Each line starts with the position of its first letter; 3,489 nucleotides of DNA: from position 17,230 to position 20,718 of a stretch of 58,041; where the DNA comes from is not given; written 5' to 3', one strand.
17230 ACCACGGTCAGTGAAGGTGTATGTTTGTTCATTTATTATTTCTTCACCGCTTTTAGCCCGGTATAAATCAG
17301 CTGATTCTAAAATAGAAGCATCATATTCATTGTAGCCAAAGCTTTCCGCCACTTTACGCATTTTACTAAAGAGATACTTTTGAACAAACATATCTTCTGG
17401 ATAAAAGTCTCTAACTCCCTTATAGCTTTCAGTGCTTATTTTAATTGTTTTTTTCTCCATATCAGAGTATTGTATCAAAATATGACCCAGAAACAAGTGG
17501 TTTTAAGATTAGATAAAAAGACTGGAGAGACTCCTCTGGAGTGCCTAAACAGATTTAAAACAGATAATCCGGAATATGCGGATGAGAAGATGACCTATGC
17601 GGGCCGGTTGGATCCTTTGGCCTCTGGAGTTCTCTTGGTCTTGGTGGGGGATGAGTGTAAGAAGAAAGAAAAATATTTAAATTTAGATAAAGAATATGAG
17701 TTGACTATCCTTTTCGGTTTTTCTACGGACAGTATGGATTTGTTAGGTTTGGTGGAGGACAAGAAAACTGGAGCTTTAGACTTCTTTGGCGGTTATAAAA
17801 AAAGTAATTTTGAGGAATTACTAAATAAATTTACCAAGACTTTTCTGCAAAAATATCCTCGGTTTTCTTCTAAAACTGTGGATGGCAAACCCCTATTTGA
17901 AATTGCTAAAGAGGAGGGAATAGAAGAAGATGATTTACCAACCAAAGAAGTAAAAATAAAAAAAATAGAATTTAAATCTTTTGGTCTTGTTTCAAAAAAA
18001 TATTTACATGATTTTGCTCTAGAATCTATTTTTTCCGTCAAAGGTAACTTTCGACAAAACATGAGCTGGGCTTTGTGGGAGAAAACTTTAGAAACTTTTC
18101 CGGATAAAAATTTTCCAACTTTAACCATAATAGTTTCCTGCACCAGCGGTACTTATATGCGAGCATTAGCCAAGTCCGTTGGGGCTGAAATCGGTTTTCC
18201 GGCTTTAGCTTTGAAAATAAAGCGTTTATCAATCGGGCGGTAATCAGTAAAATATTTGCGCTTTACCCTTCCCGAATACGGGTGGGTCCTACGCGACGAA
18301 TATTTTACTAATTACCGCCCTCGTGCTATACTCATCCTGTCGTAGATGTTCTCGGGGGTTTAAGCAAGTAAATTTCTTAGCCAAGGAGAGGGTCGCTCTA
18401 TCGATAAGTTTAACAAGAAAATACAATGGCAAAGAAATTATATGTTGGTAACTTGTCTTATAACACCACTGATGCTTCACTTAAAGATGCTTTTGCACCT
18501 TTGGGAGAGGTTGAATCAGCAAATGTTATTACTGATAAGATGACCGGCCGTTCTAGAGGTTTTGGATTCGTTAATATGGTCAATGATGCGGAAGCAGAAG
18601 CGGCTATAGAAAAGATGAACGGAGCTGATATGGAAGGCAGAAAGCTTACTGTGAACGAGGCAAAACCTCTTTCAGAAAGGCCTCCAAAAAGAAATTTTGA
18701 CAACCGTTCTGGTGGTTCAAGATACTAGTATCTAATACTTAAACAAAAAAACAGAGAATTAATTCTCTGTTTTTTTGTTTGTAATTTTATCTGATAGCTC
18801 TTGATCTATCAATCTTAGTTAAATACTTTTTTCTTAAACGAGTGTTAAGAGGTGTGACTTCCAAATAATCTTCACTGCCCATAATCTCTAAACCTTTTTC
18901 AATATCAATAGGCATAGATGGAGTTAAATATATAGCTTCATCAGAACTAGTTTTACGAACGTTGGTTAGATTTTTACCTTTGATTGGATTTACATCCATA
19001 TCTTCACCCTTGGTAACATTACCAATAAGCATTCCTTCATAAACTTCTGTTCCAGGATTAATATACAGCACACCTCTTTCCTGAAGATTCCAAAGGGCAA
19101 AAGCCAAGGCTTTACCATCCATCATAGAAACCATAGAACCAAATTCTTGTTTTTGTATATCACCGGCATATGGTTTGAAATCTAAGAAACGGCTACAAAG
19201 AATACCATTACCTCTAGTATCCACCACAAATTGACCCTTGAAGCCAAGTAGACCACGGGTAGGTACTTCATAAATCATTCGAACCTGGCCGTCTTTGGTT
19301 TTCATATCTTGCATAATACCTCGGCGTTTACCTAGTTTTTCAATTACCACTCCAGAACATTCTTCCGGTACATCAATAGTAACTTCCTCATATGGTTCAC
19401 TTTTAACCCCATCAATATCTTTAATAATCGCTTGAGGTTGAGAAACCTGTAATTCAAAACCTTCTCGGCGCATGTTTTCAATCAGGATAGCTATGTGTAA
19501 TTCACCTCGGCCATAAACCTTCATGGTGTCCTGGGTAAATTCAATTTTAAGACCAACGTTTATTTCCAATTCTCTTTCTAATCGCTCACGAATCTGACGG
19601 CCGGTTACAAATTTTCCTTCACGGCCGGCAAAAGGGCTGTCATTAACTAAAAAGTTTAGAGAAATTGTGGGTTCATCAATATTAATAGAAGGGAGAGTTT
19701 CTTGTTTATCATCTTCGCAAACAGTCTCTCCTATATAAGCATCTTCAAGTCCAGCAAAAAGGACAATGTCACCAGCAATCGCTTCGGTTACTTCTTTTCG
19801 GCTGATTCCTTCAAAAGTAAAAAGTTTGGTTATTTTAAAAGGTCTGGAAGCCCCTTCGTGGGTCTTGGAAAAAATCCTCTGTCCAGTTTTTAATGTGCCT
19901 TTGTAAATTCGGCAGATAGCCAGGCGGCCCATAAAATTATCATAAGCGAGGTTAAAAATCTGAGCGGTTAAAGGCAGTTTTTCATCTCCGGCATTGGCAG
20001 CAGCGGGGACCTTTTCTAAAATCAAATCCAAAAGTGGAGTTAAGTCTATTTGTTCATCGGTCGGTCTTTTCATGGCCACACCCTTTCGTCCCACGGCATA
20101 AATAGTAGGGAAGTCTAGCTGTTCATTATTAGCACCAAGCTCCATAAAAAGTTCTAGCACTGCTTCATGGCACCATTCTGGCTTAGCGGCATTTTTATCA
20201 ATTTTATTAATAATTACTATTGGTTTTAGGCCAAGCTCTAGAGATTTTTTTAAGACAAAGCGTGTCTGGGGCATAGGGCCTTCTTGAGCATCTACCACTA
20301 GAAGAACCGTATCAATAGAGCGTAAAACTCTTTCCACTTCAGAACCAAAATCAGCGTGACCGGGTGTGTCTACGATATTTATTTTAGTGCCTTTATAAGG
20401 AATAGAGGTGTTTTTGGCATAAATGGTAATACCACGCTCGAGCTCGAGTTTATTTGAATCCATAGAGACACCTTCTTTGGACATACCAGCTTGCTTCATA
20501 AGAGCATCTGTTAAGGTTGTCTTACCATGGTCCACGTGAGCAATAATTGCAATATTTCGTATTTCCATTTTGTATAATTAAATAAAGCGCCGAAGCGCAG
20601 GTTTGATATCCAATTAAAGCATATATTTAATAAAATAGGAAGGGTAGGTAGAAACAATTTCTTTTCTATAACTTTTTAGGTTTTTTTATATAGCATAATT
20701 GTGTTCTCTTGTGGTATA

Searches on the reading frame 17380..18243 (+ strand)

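Call 21: search_protein_families(library=pfam, proteins=[window:17380-18243:+], max_evalue=0.001)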
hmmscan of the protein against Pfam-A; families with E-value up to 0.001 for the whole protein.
window:17380-18243:+ (287 aa): 1 family
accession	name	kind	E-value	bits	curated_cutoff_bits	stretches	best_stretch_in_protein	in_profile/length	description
PF01509.24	TruB_N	-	4e-25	89.4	27.3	1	68-201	6-132/149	TruB family pseudouridylate synthase (N terminal domain)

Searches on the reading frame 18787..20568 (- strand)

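Call 11: search_protein_families(library=pfam, proteins=[window:18787-20568:-], max_evalue=0.01)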
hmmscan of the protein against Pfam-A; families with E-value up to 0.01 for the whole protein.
window:18787-20568:- (593 aa): 9 families
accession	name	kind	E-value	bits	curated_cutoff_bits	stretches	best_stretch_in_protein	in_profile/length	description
PF00009.33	GTP_EFTU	-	4.8e-52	176.7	26.5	1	2-188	2-187/188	Elongation factor Tu GTP binding domain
PF21018.2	BipA_C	-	4.6e-36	123.4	23.8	1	477-584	2-109/110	TypA/BipA C-terminal domain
PF00679.30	EFG_C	-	1.3e-21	76.9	27.9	1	390-474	3-88/89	Elongation factor G C-terminus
PF22042.2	EF-G_D2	-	4.1e-13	49.7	27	1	200-285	2-83/84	Elongation factor G domain 2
PF03144.31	GTP_EFTU_D2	-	3.7e-12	46.9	30.3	1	214-284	1-73/73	Elongation factor Tu domain 2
PF01926.29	MMR_HSR1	-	1.5e-07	31.9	21.9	1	6-122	2-113/113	50S ribosome-binding GTPase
PF02421.24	FeoB_N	-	0.00025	21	27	1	45-129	31-121/156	Ferrous iron transport protein B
PF00735.24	Septin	-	0.00066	19.5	26.2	1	6-74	7-75/280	Septin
PF09439.16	SRPRB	-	0.0031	17.3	25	1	5-94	5-82/178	Signal recognition particle receptor beta subunit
